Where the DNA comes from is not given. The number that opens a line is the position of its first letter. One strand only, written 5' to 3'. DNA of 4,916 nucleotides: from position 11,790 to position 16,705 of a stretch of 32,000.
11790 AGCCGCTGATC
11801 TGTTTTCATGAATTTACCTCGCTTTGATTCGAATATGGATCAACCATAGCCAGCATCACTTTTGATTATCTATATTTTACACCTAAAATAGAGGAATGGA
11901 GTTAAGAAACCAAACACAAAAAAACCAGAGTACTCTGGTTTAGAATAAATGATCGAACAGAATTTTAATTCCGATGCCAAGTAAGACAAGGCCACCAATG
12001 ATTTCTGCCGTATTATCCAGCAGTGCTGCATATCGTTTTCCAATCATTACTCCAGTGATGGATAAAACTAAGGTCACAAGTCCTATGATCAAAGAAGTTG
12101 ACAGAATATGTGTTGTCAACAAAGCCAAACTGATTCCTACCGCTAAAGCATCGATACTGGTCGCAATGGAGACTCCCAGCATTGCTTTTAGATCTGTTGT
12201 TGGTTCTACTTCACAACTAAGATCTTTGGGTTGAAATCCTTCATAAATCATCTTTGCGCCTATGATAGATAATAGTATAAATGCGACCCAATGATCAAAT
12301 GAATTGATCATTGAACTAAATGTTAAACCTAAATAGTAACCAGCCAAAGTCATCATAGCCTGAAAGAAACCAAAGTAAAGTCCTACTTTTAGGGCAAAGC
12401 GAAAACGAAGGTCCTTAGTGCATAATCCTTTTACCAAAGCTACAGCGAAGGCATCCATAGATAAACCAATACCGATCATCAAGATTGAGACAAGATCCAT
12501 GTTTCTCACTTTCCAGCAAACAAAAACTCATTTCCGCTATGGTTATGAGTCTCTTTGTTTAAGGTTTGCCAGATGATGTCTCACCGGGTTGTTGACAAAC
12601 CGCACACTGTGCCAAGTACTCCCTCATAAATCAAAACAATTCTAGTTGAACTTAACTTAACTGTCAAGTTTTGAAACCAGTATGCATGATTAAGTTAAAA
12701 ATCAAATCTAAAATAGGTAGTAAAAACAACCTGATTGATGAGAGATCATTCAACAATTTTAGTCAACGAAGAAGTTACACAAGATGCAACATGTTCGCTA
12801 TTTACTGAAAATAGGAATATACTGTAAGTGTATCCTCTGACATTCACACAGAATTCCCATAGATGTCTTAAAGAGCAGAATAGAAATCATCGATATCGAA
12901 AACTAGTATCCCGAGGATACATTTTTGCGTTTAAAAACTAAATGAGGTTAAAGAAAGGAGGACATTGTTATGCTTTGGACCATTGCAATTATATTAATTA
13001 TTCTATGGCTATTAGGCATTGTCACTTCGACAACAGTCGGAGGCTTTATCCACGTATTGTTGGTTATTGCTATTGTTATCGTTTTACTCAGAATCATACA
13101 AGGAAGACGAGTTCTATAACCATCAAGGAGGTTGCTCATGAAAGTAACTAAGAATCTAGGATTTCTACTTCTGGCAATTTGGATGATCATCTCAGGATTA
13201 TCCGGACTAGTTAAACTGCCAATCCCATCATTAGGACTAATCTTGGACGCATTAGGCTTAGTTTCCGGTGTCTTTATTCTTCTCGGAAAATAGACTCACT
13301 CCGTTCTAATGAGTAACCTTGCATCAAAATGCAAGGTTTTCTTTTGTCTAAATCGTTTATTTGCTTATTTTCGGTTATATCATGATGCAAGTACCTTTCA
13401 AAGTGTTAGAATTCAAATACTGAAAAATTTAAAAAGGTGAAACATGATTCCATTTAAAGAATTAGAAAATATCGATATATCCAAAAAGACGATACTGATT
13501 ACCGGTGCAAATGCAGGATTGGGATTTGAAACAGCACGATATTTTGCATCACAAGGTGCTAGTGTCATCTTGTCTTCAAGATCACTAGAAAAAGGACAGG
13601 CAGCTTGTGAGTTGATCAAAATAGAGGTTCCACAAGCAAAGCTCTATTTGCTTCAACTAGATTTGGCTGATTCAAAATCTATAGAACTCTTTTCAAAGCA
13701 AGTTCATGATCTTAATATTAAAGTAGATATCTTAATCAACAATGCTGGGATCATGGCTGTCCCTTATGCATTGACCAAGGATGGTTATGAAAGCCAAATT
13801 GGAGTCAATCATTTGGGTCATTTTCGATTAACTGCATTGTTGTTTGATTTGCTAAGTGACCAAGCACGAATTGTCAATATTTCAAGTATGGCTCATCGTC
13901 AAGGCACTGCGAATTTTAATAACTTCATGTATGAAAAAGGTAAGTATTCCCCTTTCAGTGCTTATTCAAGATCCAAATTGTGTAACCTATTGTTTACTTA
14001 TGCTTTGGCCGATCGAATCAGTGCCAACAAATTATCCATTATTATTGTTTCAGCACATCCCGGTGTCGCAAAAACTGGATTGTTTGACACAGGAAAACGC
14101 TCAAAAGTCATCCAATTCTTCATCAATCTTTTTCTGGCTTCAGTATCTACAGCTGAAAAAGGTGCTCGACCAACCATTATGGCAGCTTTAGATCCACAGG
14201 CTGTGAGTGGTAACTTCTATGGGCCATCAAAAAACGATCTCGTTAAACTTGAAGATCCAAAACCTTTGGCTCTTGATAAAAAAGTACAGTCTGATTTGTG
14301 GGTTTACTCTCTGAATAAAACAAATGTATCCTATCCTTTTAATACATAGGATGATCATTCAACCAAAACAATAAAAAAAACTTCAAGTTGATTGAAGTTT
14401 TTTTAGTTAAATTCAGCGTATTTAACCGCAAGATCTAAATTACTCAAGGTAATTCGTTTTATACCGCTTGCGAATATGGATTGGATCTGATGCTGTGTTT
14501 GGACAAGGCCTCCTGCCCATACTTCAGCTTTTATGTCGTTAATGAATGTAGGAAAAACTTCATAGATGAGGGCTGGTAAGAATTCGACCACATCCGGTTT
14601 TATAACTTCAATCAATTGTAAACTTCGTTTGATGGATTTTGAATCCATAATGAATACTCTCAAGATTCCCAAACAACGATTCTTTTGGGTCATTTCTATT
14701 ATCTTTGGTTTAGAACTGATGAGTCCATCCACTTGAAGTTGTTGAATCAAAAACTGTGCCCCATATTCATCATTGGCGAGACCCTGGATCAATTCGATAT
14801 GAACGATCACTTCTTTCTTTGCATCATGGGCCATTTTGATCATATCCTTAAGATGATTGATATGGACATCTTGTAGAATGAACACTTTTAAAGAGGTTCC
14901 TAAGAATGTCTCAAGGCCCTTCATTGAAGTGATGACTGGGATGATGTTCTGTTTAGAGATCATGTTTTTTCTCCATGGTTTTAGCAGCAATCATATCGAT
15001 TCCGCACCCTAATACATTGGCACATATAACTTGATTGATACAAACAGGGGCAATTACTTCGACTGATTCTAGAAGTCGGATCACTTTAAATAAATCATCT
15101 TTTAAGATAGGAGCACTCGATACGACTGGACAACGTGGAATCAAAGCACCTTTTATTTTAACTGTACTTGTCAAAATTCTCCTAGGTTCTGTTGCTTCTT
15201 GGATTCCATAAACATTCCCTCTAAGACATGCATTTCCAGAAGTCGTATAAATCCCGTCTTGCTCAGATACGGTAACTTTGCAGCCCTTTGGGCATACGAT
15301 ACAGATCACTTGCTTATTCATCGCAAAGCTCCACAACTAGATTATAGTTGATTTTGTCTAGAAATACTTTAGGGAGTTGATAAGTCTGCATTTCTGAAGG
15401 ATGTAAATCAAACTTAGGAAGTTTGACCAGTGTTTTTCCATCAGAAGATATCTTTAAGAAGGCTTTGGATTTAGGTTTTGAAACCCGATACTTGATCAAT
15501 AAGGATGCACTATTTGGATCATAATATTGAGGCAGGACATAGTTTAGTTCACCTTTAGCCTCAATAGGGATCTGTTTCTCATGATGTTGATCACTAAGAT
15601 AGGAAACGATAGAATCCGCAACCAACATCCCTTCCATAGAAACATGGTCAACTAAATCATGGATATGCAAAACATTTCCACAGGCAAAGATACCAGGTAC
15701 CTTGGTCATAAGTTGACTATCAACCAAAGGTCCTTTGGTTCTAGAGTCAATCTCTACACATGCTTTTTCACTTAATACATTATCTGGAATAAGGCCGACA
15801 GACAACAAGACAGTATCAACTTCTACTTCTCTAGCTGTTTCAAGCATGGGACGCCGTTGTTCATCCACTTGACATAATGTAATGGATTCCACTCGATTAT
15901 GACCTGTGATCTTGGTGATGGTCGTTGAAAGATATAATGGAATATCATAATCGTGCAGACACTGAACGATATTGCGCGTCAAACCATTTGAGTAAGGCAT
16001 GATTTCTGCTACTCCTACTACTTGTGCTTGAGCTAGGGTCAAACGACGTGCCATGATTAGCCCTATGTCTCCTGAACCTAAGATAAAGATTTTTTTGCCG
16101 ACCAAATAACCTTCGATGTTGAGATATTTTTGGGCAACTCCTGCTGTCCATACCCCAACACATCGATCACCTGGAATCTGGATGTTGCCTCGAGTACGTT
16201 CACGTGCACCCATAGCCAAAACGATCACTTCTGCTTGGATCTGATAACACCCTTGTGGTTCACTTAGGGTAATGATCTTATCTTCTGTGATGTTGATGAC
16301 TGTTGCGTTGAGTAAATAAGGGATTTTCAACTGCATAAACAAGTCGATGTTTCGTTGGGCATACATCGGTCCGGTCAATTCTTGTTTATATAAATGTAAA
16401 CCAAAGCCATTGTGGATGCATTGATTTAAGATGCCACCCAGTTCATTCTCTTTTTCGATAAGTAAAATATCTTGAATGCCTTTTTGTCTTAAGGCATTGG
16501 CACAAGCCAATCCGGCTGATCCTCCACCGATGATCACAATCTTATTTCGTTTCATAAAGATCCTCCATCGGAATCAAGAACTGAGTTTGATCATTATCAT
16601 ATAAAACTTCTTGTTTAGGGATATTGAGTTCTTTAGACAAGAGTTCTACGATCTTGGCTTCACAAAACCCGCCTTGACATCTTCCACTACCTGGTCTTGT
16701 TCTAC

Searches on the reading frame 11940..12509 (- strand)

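Call 70: search_protein_families(library=pfam, proteins=[window:11940-12509:-], max_evalue=0.00001)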
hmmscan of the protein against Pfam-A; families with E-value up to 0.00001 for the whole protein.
window:11940-12509:- (189 aa): 1 family
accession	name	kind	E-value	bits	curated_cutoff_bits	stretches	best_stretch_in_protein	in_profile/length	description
PF02659.21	Mntp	-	2.8e-51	173.7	24.4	1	34-184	2-152/152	Putative manganese efflux pump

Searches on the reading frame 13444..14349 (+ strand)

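Call 70: search_protein_families(library=pfam, proteins=[window:13444-14349:+], max_evalue=0.00001)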
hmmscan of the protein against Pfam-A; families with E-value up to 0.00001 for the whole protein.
window:13444-14349:+ (301 aa): 5 families
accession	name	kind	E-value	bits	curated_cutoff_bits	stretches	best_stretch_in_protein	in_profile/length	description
PF00106.31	adh_short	-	3.8e-31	108.5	26.6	1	15-214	1-187/195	short chain dehydrogenase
PF13561.12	adh_short_C2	-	1.4e-18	67.8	27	1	21-165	1-147/236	Enoyl-(Acyl carrier protein) reductase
PF08659.16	KR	-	5.1e-08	33.5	22.6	1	16-154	2-142/180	KR domain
PF01370.27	Epimerase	-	8.8e-08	32.3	20.9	1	17-192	1-160/240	NAD dependent epimerase/dehydratase family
PF16363.11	GDP_Man_Dehyd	-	1.6e-06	28.3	27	1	18-220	1-198/332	GDP-mannose 4,6 dehydratase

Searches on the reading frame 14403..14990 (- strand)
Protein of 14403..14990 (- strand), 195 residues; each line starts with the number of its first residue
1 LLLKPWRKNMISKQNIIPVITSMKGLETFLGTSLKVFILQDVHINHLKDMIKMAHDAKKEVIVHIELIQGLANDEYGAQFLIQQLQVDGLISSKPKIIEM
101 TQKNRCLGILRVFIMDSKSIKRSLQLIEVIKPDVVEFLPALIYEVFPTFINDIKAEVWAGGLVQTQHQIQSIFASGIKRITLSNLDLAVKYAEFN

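Call 70: search_protein_families(library=pfam, proteins=[window:14403-14990:-], max_evalue=0.00001)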
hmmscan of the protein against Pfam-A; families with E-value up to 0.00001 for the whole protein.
window:14403-14990:- (195 aa): 1 family
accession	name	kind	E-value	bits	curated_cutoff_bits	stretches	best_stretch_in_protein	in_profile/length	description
PF04309.18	G3P_antiterm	-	6.9e-47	159.5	27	1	16-187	1-172/173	Glycerol-3-phosphate responsive antiterminator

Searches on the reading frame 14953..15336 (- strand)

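Call 70: search_protein_families(library=pfam, proteins=[window:14953-15336:-], max_evalue=0.00001)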
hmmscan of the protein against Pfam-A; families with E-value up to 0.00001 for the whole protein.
window:14953-15336:- (127 aa): 1 family
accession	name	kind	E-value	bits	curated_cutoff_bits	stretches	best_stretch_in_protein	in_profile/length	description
PF07892.16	DUF1667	-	3.4e-24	85.1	27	1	39-119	2-82/82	Protein of unknown function (DUF1667)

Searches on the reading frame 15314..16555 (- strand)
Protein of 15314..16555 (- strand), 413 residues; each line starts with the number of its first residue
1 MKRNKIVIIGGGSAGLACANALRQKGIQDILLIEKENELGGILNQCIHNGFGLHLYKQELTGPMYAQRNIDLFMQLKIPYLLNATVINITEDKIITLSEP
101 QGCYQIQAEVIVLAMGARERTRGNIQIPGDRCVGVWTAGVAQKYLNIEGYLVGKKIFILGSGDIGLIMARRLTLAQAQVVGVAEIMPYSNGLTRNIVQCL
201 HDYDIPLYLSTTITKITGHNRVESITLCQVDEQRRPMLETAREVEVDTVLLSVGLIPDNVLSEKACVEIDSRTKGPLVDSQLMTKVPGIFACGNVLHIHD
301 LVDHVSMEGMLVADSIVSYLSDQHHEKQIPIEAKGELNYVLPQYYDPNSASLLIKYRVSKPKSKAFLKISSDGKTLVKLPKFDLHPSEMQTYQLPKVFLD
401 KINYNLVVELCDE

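Call 70: search_protein_families(library=pfam, proteins=[window:15314-16555:-], max_evalue=0.00001)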
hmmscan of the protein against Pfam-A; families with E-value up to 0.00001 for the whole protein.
window:15314-16555:- (413 aa): 7 families
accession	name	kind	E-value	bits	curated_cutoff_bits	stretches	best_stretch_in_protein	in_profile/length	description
PF07992.20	Pyr_redox_2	-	9.8e-33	114.2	26.1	1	5-306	2-288/291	Pyridine nucleotide-disulphide oxidoreductase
PF13738.12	Pyr_redox_3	-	4.9e-10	39.6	30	1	7-37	1-31/305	Pyridine nucleotide-disulphide oxidoreductase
PF00070.33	Pyr_redox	-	1.2e-09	39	22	0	5-52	1-47/82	Pyridine nucleotide-disulphide oxidoreductase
PF01266.30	DAO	-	1.2e-08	35.3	27.9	1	5-40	1-35/353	FAD dependent oxidoreductase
PF13450.12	NAD_binding_8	-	5.2e-08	33.5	21.9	1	8-43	1-35/68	NAD(P)-binding Rossmann-like domain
PF00890.30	FAD_binding_2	-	1e-07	32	20.4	0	6-41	2-36/414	FAD binding domain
PF03486.20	HI0933_like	-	2.6e-06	27.5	50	0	5-40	2-36/244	HI0933-like protein Rossmann domain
